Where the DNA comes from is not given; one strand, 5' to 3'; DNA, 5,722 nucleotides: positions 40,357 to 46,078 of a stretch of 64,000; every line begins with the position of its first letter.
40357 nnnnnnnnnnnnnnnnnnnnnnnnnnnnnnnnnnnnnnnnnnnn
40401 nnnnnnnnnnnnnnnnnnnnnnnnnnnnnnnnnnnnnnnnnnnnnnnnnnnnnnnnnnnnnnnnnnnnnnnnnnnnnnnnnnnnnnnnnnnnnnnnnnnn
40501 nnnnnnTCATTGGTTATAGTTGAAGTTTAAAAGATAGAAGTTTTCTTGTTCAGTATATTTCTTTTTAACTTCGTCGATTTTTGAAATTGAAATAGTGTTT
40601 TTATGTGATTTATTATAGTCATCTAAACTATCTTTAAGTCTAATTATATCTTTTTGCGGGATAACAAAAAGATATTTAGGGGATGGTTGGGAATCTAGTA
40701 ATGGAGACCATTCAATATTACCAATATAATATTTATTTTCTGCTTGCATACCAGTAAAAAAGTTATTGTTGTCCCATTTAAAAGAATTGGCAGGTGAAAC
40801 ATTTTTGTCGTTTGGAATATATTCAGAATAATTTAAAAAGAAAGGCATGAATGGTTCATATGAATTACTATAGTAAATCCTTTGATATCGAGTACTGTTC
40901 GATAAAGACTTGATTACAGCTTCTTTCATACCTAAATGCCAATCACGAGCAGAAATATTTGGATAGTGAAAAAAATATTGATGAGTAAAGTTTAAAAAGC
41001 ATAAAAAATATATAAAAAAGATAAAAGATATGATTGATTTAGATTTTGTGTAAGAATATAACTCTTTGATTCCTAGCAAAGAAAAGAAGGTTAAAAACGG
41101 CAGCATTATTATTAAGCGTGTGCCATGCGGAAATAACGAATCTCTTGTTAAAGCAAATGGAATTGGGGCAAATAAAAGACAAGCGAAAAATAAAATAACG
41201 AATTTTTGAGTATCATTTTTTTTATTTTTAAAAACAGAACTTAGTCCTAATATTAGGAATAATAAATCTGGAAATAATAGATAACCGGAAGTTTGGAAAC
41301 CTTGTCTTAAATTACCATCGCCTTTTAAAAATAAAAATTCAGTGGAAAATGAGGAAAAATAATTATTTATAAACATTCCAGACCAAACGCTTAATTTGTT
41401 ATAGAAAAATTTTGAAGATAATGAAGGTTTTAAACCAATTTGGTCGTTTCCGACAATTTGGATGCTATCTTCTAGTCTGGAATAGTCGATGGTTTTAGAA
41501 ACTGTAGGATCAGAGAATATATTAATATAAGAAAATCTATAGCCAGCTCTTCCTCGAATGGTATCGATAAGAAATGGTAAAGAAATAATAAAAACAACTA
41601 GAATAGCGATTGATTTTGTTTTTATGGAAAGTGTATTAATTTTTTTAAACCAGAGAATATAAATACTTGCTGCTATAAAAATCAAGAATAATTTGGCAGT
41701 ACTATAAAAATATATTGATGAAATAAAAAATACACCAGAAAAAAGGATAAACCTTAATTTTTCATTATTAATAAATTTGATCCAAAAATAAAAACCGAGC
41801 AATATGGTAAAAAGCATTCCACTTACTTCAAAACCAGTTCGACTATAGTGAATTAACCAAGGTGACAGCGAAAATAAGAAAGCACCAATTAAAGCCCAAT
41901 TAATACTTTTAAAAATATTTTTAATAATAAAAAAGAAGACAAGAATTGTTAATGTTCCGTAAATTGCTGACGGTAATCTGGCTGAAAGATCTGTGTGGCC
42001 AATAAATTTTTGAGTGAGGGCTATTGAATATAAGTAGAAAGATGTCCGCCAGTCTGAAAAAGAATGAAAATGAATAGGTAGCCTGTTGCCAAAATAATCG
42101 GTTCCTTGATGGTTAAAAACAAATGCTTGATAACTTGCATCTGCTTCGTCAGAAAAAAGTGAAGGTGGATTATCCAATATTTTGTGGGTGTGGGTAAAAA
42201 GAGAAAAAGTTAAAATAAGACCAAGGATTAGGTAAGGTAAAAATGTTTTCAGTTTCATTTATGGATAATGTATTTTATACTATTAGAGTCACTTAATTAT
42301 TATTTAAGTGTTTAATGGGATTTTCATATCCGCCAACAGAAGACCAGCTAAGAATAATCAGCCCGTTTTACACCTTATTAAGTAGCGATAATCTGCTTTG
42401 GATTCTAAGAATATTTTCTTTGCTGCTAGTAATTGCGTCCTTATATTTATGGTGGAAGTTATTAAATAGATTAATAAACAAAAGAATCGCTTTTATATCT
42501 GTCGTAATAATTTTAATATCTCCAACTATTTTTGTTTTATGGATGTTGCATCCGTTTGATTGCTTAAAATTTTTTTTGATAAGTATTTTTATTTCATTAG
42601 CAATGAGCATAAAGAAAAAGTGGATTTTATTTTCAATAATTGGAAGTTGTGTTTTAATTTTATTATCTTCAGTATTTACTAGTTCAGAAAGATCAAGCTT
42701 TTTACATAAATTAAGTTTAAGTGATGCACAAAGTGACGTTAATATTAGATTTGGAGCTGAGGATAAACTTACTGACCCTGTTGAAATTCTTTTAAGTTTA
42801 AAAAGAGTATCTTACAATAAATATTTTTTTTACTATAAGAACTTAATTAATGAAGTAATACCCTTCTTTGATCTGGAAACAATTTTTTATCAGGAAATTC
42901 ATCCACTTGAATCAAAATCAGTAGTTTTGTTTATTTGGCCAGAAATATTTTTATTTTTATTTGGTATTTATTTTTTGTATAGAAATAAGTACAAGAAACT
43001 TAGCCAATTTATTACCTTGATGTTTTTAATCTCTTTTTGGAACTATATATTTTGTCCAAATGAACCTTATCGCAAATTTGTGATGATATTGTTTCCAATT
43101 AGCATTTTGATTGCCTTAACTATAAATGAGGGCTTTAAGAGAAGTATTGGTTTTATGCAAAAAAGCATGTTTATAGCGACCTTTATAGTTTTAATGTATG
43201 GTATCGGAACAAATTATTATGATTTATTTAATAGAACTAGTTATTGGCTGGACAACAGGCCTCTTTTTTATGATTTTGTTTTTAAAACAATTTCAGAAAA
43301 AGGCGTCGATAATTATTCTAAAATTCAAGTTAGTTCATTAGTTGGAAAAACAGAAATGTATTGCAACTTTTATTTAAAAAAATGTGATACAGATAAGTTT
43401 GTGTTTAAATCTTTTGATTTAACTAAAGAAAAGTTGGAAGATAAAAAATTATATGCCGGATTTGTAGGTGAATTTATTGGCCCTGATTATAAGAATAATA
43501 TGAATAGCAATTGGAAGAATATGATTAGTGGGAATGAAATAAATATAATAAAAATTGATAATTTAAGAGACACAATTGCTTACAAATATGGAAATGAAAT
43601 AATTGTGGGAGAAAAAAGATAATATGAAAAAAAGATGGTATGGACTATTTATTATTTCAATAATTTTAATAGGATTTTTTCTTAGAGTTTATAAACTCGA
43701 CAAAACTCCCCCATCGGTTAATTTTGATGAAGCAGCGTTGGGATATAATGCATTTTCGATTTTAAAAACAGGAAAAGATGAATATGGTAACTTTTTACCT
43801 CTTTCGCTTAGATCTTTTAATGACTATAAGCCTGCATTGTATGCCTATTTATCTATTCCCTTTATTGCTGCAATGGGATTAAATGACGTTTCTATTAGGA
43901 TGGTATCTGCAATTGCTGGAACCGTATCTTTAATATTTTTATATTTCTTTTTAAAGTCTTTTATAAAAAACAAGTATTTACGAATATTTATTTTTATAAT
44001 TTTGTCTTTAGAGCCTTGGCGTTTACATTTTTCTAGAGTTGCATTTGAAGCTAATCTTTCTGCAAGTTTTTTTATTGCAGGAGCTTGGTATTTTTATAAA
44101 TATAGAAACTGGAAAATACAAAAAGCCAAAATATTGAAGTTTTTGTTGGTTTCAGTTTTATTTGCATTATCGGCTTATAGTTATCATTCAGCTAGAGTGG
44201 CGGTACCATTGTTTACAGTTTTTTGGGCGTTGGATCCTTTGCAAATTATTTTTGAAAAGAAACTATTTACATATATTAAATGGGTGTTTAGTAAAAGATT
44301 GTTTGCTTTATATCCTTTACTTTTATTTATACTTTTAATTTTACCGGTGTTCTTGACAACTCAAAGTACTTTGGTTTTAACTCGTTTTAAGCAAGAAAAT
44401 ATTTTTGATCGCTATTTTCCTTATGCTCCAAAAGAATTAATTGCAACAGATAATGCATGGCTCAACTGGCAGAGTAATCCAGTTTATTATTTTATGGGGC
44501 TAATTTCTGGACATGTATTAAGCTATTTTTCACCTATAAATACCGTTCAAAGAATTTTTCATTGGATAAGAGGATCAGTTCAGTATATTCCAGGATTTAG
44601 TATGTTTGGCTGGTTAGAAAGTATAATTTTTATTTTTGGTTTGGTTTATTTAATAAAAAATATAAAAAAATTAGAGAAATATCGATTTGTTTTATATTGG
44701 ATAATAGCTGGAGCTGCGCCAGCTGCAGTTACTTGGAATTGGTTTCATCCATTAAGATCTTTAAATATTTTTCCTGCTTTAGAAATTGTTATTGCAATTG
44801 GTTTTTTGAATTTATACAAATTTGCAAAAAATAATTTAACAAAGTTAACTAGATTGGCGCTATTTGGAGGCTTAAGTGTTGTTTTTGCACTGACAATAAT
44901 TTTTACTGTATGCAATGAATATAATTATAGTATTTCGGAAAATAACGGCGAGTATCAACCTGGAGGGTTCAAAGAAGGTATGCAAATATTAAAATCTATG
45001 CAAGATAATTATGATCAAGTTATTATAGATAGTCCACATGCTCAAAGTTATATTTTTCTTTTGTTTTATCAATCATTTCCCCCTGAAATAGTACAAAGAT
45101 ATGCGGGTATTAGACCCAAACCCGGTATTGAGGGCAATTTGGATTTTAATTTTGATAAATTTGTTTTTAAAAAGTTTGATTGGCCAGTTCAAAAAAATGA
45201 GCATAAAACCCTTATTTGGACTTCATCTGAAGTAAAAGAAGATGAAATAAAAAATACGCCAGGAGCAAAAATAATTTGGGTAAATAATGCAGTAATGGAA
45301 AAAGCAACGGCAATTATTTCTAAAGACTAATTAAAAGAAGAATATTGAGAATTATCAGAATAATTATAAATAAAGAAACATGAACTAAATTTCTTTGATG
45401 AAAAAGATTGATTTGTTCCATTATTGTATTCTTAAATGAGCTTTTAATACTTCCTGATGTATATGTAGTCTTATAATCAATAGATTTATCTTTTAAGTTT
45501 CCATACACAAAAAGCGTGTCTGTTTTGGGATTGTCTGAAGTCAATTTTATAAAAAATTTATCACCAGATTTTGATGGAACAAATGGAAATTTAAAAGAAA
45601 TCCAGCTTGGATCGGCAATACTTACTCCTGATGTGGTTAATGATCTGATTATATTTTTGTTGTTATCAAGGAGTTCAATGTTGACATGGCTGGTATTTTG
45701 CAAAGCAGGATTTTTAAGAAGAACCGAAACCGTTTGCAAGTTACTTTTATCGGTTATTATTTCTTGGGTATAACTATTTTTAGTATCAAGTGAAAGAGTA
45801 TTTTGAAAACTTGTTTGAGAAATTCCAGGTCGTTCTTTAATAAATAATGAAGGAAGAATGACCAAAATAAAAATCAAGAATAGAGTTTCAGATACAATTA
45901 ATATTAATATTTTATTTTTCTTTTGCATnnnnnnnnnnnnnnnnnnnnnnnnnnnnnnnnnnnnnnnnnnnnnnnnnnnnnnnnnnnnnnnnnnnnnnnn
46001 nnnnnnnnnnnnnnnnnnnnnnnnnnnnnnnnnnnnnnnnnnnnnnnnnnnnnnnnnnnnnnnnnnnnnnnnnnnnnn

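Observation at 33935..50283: Tandem array of at least eight PMT/ArnT-like (GT39/PMT_2) GT-C glycosyltransferases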

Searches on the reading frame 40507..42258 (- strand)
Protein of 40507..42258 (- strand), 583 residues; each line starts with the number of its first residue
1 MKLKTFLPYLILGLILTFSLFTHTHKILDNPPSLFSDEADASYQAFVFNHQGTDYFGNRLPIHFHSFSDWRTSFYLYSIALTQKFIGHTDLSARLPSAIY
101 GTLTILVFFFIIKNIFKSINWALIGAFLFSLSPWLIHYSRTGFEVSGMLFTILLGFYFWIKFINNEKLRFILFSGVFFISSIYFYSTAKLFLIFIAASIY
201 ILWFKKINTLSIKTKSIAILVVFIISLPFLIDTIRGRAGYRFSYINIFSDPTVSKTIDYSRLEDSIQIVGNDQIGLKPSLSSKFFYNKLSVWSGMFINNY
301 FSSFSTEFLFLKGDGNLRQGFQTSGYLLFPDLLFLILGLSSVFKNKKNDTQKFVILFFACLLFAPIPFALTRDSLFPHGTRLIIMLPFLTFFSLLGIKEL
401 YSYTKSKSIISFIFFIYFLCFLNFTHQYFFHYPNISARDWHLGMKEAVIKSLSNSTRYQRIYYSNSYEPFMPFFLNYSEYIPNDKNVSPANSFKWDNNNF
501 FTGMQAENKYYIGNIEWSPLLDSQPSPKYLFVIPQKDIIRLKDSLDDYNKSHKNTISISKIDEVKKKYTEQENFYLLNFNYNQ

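Call 4: search_protein_families(library=pfam, proteins=[window:40507-42258:-], max_evalue=0.01)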
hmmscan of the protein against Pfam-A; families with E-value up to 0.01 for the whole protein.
window:40507-42258:- (583 aa): 2 families
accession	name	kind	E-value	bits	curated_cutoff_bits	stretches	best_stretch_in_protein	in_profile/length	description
PF13231.12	PMT_2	-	7.4e-10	39.7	26.1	1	75-231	6-159/160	Dolichyl-phosphate-mannose-protein mannosyltransferase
PF02366.24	PMT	-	2.3e-06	27.8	22.7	1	66-230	58-231/245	Dolichyl-phosphate-mannose-protein mannosyltransferase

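Call 24: search_protein_families(library=ncbifam, proteins=[window:40507-42258:-], max_evalue=0.001)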
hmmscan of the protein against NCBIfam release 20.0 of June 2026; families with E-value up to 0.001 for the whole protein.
window:40507-42258:- (583 aa): 1 family
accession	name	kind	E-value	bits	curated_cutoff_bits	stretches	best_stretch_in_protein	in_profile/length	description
TIGR03663.1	TIGR03663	subfamily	7.5e-08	31.8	126.25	1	75-214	55-192/435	flippase activity-associated protein Agl23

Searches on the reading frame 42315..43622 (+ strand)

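Call 4: search_protein_families(library=pfam, proteins=[window:42315-43622:+], max_evalue=0.01)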
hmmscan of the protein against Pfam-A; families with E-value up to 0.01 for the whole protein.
window:42315-43622:+ (435 aa): 0 families

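Call 43: search_protein_families(library=pfam, proteins=[window:42315-43622:+], max_evalue=1)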
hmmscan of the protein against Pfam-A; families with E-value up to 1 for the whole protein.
window:42315-43622:+ (435 aa): 1 family
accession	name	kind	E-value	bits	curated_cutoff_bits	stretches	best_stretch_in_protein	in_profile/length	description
PF13231.12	PMT_2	-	0.45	11.1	26.1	1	22-102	16-97/160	Dolichyl-phosphate-mannose-protein mannosyltransferase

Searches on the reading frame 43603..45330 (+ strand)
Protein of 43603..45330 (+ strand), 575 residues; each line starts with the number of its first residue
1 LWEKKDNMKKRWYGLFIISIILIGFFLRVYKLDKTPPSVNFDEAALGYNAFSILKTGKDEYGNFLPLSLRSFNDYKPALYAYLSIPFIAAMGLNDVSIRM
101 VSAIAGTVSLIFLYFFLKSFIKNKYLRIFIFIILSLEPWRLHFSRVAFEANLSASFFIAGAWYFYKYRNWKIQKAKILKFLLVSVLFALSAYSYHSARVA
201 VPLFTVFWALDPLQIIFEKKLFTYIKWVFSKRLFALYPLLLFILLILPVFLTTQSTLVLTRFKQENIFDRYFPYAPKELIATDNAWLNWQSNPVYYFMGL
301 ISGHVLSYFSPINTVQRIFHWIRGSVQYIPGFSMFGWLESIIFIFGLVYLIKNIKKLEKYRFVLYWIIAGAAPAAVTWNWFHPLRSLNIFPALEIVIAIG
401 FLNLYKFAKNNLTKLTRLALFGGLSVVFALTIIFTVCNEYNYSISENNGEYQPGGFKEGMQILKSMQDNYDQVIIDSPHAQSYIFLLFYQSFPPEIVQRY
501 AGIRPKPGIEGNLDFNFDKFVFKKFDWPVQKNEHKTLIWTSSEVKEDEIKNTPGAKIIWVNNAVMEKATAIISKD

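Call 4: search_protein_families(library=pfam, proteins=[window:43603-45330:+], max_evalue=0.01)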
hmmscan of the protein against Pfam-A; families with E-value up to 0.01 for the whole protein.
window:43603-45330:+ (575 aa): 1 family
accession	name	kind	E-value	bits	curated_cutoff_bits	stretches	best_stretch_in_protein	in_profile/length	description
PF02366.24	PMT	-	6.8e-05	23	22.7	1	19-252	2-233/245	Dolichyl-phosphate-mannose-protein mannosyltransferase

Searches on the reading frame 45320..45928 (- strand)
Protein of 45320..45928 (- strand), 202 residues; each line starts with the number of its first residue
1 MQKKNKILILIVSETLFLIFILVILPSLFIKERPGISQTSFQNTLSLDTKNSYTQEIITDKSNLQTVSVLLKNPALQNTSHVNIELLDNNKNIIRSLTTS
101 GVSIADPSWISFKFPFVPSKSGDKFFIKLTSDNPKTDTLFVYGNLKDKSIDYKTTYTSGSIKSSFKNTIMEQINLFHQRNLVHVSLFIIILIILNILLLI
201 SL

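Call 7: search_protein_families(library=pfam, proteins=[window:45320-45928:-], max_evalue=0.001)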
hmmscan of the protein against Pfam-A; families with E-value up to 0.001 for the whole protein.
window:45320-45928:- (202 aa): 0 families

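Call 43: search_protein_families(library=pfam, proteins=[window:45320-45928:-], max_evalue=1)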
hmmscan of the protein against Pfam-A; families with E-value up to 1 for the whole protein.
window:45320-45928:- (202 aa): 0 families
